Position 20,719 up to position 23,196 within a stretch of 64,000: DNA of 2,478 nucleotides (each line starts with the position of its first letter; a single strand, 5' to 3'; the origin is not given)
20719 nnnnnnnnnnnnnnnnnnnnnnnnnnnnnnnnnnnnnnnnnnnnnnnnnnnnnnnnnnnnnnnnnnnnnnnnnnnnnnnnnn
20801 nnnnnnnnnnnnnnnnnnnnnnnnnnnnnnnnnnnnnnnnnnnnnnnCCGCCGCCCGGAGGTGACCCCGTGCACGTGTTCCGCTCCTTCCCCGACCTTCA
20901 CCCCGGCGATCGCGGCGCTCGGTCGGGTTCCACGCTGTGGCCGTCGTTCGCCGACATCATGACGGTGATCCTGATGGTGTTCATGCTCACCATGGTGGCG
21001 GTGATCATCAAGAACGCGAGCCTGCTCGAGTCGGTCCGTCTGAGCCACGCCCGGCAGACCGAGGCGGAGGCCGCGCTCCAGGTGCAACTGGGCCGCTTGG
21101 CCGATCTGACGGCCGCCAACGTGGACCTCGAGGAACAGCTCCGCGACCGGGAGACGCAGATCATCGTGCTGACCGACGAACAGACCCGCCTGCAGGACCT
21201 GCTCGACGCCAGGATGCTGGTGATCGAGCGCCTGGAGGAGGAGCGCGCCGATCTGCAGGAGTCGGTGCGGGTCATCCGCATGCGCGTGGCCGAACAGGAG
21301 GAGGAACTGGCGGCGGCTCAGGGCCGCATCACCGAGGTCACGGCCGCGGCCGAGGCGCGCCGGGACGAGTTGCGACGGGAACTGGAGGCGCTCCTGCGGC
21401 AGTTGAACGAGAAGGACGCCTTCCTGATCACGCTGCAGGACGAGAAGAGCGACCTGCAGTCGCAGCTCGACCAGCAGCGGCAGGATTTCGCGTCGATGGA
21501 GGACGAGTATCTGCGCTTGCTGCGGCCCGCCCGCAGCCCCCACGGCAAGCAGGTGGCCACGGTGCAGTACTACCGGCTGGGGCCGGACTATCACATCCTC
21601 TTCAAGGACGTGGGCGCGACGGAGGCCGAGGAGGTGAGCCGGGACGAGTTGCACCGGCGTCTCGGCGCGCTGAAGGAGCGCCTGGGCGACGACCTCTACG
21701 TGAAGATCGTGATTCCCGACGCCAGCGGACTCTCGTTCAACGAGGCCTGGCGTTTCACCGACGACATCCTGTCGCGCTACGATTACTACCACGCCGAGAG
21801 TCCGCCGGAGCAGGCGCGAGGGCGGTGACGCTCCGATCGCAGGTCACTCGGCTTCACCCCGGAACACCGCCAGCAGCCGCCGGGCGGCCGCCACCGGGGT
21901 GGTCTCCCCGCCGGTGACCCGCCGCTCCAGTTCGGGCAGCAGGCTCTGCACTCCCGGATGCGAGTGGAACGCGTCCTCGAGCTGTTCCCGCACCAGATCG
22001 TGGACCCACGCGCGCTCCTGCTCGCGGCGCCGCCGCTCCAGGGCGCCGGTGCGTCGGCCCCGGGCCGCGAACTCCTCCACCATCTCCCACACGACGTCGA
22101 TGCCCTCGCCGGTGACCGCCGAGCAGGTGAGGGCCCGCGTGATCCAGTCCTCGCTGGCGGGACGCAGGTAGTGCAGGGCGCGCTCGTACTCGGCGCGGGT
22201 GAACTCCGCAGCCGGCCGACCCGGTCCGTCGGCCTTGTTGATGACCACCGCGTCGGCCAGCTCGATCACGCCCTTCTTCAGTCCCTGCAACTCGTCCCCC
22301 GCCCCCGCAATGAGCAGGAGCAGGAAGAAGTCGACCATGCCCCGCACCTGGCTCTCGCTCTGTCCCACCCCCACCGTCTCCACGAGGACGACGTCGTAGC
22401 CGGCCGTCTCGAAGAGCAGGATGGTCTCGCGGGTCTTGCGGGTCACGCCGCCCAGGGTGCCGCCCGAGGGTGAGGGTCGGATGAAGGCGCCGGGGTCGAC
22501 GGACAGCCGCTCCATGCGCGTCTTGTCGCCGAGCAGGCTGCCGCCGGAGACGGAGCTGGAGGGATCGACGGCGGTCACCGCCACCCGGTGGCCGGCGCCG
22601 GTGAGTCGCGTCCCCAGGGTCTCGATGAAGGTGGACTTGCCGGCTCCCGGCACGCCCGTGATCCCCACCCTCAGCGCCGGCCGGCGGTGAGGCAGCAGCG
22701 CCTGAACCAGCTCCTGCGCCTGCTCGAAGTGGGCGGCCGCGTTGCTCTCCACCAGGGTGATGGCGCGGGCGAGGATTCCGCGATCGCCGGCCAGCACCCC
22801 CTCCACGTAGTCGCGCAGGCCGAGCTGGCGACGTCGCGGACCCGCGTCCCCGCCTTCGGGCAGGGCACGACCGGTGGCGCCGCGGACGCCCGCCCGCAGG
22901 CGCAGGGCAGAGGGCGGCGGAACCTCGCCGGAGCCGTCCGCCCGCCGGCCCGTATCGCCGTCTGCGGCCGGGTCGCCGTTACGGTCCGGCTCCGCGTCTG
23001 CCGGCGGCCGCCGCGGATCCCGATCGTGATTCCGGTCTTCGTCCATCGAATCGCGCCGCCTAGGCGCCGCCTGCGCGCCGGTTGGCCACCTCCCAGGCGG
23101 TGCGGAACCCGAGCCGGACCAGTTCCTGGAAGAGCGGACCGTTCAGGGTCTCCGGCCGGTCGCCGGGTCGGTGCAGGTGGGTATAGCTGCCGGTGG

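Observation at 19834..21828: Orphan MotA/MotB-like two-gene module with coiled-coil-extended subunits: candidate undescribed ion-driven motor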

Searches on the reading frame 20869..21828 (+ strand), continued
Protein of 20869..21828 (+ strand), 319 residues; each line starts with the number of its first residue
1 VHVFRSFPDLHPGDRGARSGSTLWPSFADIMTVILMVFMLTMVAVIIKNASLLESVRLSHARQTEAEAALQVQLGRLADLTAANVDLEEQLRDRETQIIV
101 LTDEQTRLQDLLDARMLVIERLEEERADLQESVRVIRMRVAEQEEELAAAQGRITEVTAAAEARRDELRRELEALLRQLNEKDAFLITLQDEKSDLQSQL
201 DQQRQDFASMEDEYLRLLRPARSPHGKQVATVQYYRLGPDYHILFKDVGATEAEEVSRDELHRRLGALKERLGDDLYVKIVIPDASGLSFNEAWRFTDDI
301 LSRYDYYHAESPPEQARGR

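Call 59: search_protein_families(library=pfam, proteins=[L159:9149-9697:+, L159:9697-10215:+, L159:7057-7986:+, L159:7983-8993:+], max_evalue=0.01)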
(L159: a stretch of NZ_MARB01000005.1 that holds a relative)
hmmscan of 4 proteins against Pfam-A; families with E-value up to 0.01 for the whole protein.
L159:9149-9697:+ (182 aa): 1 family
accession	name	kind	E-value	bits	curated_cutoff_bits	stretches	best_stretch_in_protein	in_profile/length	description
PF03843.18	Slp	-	7.9e-51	171.9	22.5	1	23-179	2-152/153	Outer membrane lipoprotein Slp family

L159:9697-10215:+ (172 aa): 1 family
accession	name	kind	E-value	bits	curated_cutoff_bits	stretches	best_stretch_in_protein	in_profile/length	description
PF03843.18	Slp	-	1.9e-32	112.2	22.5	1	16-148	1-135/153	Outer membrane lipoprotein Slp family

L159:7057-7986:+ (309 aa): 1 family
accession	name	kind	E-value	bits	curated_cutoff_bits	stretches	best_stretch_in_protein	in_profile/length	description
PF12325.13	TMF_TATA_bd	-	0.0027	18.2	29.1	1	226-300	29-109/115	TATA element modulatory factor 1 TATA binding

L159:7983-8993:+ (336 aa): 1 family
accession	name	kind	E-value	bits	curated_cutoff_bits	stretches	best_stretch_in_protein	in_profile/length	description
PF19220.6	Rod_CreS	-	0.00068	19.2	100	1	69-217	97-249/359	Crescentin, rod domain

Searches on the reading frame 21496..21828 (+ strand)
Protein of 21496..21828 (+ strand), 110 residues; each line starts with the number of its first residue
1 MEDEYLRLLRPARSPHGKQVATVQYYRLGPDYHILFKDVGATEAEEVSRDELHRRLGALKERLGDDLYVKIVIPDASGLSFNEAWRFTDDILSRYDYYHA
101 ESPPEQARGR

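Call 39: search_solved_structures(query=A3, max_evalue=10, show_alignments=4)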
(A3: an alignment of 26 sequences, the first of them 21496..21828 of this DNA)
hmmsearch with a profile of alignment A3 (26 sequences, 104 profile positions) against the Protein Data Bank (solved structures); distinct sequences matched with E-value up to 10: 11.
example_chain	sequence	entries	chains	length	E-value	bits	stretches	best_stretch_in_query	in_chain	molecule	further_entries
7ves_A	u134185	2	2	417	0.4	14.3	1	1-53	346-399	T-cell-specific guanine nucleotide triphosphate-binding protein 2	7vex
8h4m_A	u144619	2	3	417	0.4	14.3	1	1-53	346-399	T-cell-specific guanine nucleotide triphosphate-binding protein 2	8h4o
9ge8_T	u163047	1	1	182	0.49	14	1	49-87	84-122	Thioesterase 1/protease 1/lysophospholipase L1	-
6lfb_A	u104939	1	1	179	0.5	14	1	49-87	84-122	Acyl-CoA thioesterase I also functions as protease I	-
5tic_A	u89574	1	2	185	0.51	14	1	49-87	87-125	Acyl-CoA thioesterase I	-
6lfc_A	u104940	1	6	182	0.52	13.9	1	49-87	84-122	Acyl-CoA thioesterase I also functions as protease I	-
1ivn_A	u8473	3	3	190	0.53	13.9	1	49-87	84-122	Thioesterase I | Acyl-CoA thioesterase I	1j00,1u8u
5tid_A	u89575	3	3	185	0.53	13.9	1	49-87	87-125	Acyl-CoA thioesterase I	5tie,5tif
10xe_A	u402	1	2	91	0.72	13.5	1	5-37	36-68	Chromosomal replication initiator protein DnaA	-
4kwb_A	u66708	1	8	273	0.82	13.3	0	48-79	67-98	Signal peptide peptidase SppA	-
8gac_A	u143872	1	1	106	2.5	11.7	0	50-73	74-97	CTLA-4 binder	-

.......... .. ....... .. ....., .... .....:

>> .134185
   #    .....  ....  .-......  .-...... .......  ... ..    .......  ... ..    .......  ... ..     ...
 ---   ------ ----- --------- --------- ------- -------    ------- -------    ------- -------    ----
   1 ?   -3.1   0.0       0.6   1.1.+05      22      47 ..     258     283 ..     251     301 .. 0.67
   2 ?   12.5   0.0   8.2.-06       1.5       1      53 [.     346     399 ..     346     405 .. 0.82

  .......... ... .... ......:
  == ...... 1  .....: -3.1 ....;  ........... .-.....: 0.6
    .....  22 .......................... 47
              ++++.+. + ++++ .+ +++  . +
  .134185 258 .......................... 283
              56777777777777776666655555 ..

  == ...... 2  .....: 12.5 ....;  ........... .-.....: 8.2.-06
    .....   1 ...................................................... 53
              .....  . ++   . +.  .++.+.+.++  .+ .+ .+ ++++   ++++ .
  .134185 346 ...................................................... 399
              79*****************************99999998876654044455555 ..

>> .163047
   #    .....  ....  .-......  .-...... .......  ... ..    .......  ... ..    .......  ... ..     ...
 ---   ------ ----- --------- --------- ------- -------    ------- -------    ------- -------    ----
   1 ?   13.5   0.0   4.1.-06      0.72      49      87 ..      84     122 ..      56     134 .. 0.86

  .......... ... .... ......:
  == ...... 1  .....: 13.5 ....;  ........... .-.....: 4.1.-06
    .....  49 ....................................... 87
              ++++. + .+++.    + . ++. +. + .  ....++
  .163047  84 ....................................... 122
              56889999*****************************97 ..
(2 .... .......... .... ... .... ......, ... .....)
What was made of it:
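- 21520..21792 (+): B's C-terminal alpha/beta head domain (residues 218-308), an orphan fold with the RPARS, GK, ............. and YDYY motifs. PDB profile best E is 0.4 (call 39).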

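Call 40: search_protein_families(library=pfam, alignment_id=A3, max_evalue=10)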
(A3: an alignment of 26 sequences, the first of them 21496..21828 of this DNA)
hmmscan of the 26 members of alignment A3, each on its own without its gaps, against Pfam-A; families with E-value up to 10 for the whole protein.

A. member 1, window:21496-21828:+ (110 aa): 0 families

B. families by the number of members that match (of 26 scanned): 16 families
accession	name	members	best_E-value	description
PF12403.13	Pax2_C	17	0.011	Paired-box protein 2 C terminal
PF23716.1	DUF7158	3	0.0013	Family of unknown function (DUF7158)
PF02472.21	ExbD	2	0.12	Biopolymer transport protein ExbD/TolR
PF16243.10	Sm_like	1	0.016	Sm_like domain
PF11463.14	R-HINP1I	1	0.021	R.HinP1I restriction endonuclease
PF02563.21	Poly_export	1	0.043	Polysaccharide biosynthesis/export protein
PF13378.12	MR_MLE_C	1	0.047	Enolase C-terminal domain-like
PF22848.2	ASD1_dom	1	0.066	Alpha-L-arabinofuranosidase 1 domain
PF16360.10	GTP-bdg_M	1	0.087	GTP-binding GTPase Middle Region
PF12687.12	DUF3801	1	0.099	Protein of unknown function (DUF3801)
PF04504.20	GeBP-like_DBD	1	0.12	Glabrous-enhancer-binding protein-like family, DBD domain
PF22014.2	DUF6932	1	0.12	Family of unknown function (DUF6932)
PF19390.4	DUF5965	1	0.12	Family of unknown function (DUF5965)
PF10902.13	WYL_2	1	0.15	WYL_2, Sm-like SH3 beta-barrel fold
PF03469.19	XH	1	0.16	XH domain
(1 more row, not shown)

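Call 50: search_protein_representatives(alignment_id=A3)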
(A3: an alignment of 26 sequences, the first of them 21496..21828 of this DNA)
Query: 26 sequences, 104 profile positions. Proteins with E-value up to 0.001 (for the whole library): 373; up to 1e-10: 346; up to 1e-30: 91. The best 150 are listed.
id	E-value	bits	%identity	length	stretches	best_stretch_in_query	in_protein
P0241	1.8e-44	166.5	-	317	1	1-104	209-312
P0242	1.7e-41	157.0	-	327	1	2-103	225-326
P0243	3.3e-41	156.0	-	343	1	1-102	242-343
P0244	2.5e-40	153.2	-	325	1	2-102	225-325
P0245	3.5e-38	146.3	-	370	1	2-102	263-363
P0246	8.4e-38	145.1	-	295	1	2-101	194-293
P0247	5.4e-37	142.5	-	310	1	2-101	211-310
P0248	2.5e-36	140.3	-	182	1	1-101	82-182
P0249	5.2e-36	139.3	-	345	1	2-102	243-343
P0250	6.1e-36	139.1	-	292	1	2-102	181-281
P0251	8.8e-36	138.6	-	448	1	2-102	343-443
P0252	9.7e-36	138.4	-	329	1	2-103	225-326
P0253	1.3e-35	138.0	-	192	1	2-102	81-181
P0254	1.4e-35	138.0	-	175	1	2-102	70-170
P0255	1.6e-35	137.7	-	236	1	2-102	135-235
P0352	7.2e-30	119.6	-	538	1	2-99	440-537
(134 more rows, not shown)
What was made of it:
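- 21520..21792 (+): 373 representative clusters carry it, and it sits at the C-terminus in all 150 listed (call 50).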

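Call 53: find_encoding_contigs(protein=P0352, flank=8000, max_places=3)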
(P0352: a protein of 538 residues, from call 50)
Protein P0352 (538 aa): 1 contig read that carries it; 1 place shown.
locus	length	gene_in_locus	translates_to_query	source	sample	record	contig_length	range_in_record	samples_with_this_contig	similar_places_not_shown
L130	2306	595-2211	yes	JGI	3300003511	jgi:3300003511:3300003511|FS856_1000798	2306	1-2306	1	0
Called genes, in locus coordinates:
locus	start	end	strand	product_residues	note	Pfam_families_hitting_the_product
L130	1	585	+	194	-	?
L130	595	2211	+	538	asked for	-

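Call 69: find_related_loci(query=P0352, collection=genome_contigs, flank=6000)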
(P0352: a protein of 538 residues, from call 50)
Query P0352 (538 aa) in genome_contigs; peptide patterns used: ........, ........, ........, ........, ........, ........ (x = any residue, [..] = any of these).
215 stretches matched a pattern; 98 encode a relative of the query (tblastn E <= 1e-3); the best 80 are kept; 80 distinct loci.
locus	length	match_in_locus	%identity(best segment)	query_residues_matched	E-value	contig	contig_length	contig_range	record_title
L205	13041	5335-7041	45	1-537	1e-122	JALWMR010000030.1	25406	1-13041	MAG: Thiotrichaceae bacterium isolate M17_metabat2_scaf2bin.180 M17_NODE_1342_length_25406_cov_2.423553, whole genome sh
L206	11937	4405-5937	43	1-537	1e-119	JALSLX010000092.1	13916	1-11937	MAG: Thiotrichaceae bacterium isolate 355-202_metabat2_scaf2bin.060 355-202_scaffold_3106_c1, whole genome shotgun seque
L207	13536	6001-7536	43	1-537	5e-114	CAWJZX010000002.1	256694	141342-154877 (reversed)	MAG: uncultured Gammaproteobacteria bacterium isolate MFD03551.bin.1.37 genome assembly, contig: contig_13514, whole gen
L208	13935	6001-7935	38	1-537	2e-113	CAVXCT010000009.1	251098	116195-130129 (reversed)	MAG: uncultured Gammaproteobacteria bacterium isolate MFD03551.bin.1.110 genome assembly, contig: contig_13528, whole ge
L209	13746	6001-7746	42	1-537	2e-112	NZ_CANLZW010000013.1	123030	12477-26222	Uncultured Cocleimonas sp. isolate 4-1410.fasta NODE_13, whole genome shotgun sequence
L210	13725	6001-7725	41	1-537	2e-111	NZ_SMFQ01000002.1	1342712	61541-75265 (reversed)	Cocleimonas flava strain DSM 24830 Ga0310460_101, whole genome shotgun sequence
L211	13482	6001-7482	41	1-538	9e-109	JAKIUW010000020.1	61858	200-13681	MAG: Cocleimonas sp. isolate D100SM.bin.27 NODE_209_length_61858_cov_24.394722, whole genome shotgun sequence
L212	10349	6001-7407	40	1-538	4e-105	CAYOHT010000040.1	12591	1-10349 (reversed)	MAG TPA_asm: uncultured Cocleimonas sp. isolate SRP345593_co1_162 genome assembly, contig: NODE_1637_length_12591_cov_10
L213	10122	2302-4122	38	1-537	1e-101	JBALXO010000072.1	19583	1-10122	MAG: Cocleimonas sp. isolate 9NakV-07 NODE_885_length_19583_cov_12.724601, whole genome shotgun sequence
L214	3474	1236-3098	38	1-533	1e-103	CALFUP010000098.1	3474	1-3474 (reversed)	MAG: uncultured Cocleimonas sp. isolate H3_Bin_Bin_119_1 genome assembly, contig: c_000001392173, whole genome shotgun s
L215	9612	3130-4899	39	1-537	4e-97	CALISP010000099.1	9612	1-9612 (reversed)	MAG: uncultured Cocleimonas sp. isolate R3_Bin_METABAT__94_sub_1 genome assembly, contig: c_000000142452, whole genome s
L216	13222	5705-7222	40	1-527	2e-96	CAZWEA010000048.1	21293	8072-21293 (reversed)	MAG TPA_asm: uncultured Cocleimonas sp. isolate SRP128015_co1_179 genome assembly, contig: NODE_3289_length_21293_cov_10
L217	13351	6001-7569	41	1-537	1e-88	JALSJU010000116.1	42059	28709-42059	MAG: Thiotrichaceae bacterium isolate 354-166_metabat2_scaf2bin.109 354-166_scaffold_755_c1, whole genome shotgun sequen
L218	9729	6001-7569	40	1-537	5e-87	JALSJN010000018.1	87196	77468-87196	MAG: Thiotrichaceae bacterium isolate 354-166_metabat2_scaf2bin.098 354-166_scaffold_173_c1, whole genome shotgun sequen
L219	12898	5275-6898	43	1-538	8e-62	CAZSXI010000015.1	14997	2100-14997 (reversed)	MAG TPA_asm: uncultured Cocleimonas sp. isolate binchicken_co53_98 genome assembly, contig: NODE_2288_length_14997_cov_7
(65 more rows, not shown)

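Call 76: list_cluster_members(proteins=[L210:6001-7737:+, L210:4929-5990:+, L159:7983-8993:+])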
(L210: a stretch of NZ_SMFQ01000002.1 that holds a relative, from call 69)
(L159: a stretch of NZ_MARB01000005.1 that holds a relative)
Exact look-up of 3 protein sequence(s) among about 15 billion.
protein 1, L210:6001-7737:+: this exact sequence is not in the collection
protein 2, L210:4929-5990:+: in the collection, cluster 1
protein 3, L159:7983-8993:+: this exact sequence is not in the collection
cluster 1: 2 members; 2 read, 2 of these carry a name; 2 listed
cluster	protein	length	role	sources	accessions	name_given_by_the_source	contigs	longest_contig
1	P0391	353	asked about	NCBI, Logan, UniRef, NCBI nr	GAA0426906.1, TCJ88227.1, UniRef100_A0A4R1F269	hypothetical protein GCM10009133_39350 [Cocleimonas flava] | MotA/TolQ/ExbB proton channel family protein n=2 Tax=Thiotrichaceae TaxID=135617 ... | MotA/TolQ/ExbB proton channel family protein [Cocleimonas flava]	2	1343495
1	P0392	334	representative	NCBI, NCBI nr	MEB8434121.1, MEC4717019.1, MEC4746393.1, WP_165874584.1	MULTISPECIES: MotA/TolQ/ExbB proton channel family protein [Cocleimonas]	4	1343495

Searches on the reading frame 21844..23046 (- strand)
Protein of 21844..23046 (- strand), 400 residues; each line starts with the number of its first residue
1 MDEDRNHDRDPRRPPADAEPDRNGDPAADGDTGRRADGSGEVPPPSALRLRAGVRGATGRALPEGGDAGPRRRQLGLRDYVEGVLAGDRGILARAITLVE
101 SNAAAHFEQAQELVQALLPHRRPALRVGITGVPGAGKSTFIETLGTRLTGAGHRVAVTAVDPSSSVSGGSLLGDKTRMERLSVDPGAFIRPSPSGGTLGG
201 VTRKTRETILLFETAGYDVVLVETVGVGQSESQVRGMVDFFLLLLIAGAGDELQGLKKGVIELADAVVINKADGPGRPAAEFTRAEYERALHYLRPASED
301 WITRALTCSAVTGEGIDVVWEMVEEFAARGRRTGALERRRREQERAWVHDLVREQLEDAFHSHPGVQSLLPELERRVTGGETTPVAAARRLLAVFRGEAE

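Call 3: search_protein_families(library=pfam, proteins=[window:21844-23046:-], max_evalue=1)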
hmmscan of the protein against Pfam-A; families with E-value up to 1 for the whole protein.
window:21844-23046:- (400 aa): 25 families
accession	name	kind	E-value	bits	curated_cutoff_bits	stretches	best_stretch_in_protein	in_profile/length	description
PF03308.22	MeaB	-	4.5e-109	364.1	23.1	1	92-362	1-270/273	Methylmalonyl Co-A mutase-associated GTPase MeaB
PF02492.25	cobW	-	0.0001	22.4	20.7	1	127-275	3-156/180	CobW/HypB/UreG, nucleotide-binding domain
PF01926.29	MMR_HSR1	-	0.0011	19.5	21.9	1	126-147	1-22/113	50S ribosome-binding GTPase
PF00009.33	GTP_EFTU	-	0.0013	18.8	26.5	1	266-326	125-185/188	Elongation factor Tu GTP binding domain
PF01656.29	CbiA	-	0.0039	17.6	25.4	1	134-239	9-54/125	CobQ/CobB/MinD/ParA nucleotide binding domain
PF13191.12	AAA_16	-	0.0061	17.5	32.6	1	109-158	8-58/167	AAA ATPase domain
PF13238.12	AAA_18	-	0.0077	17.1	29.4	1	127-154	1-27/128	AAA domain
PF13604.12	AAA_30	-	0.0087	16.2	27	1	125-160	19-54/191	AAA domain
PF03029.23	ATP_bind_1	-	0.015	15.5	27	1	129-164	1-36/240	Conserved hypothetical ATP binding protein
PF02223.23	Thymidylate_kin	-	0.033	14.3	27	1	130-171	2-42/185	Thymidylate kinase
PF13401.12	AAA_22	-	0.034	14.9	27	1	129-170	10-49/130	AAA domain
PF04317.18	DUF463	-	0.036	13.5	25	1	125-157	1-33/443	YcjX-like family, DUF463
PF25199.1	nSTAND_NTPase5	-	0.043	14.1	34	1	98-164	13-80/145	Novel STAND NTPase 5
PF13555.12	AAA_29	-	0.052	13.7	27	1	129-152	27-50/61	P-loop containing region of AAA domain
PF03266.21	NTPase_1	-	0.053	13.8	23.9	1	126-155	1-30/168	NTPase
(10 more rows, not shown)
